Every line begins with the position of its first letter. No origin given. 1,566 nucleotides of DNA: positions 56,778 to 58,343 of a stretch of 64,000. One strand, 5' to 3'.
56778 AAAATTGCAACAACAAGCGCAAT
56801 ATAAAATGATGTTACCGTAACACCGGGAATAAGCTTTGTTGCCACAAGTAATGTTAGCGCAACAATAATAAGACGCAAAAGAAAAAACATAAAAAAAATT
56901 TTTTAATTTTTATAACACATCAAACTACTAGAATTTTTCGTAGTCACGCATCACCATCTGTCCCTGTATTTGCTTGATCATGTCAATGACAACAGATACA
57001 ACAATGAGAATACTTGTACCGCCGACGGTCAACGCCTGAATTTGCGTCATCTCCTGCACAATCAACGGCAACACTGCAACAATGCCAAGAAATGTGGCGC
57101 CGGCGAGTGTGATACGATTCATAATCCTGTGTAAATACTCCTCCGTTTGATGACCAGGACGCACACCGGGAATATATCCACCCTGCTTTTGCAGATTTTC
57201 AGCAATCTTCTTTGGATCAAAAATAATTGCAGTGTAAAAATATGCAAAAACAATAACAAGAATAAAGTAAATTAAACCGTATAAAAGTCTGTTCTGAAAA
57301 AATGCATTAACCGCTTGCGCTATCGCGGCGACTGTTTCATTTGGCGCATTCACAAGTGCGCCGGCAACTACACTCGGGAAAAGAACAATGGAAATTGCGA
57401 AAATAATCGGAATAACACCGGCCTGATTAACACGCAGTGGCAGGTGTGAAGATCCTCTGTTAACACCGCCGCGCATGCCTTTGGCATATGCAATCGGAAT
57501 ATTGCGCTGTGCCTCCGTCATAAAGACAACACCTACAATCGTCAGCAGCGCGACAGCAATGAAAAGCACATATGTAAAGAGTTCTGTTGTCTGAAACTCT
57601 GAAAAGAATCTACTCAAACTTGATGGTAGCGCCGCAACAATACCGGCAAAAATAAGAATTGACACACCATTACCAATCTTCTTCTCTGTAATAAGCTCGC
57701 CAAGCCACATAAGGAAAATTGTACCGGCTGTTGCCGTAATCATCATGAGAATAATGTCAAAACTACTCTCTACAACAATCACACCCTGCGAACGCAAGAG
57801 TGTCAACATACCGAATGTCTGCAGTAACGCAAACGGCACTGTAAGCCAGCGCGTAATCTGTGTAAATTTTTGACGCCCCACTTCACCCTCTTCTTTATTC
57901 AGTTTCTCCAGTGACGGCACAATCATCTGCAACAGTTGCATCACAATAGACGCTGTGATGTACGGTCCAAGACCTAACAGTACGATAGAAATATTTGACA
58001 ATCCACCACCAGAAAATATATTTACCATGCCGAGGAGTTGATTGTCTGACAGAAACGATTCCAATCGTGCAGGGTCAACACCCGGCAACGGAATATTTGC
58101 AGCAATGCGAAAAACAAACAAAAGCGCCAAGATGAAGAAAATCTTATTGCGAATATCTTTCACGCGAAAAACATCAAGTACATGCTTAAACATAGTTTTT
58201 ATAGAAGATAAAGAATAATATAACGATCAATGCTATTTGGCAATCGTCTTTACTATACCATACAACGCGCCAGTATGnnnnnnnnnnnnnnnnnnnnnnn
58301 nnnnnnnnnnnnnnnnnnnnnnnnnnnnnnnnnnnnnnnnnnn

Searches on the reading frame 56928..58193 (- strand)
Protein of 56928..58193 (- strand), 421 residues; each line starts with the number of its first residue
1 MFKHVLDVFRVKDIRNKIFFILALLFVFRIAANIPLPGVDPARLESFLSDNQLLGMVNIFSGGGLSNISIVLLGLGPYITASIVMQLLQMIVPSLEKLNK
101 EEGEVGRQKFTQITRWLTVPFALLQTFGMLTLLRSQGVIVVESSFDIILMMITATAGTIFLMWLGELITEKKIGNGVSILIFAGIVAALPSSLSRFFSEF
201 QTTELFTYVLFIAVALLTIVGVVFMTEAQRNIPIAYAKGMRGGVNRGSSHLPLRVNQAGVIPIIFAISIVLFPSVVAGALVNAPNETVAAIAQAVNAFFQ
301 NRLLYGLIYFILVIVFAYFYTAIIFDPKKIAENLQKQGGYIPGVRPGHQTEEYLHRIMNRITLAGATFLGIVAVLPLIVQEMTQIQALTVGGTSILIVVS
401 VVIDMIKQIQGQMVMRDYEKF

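Call 75: search_protein_families(library=pfam, proteins=[window:56928-58193:-], max_evalue=0.00001)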
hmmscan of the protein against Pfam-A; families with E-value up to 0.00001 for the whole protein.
window:56928-58193:- (421 aa): 1 family
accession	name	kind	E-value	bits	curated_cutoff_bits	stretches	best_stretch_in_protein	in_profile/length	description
PF00344.25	SecY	-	2.4e-106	356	32.2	1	69-405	1-305/306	SecY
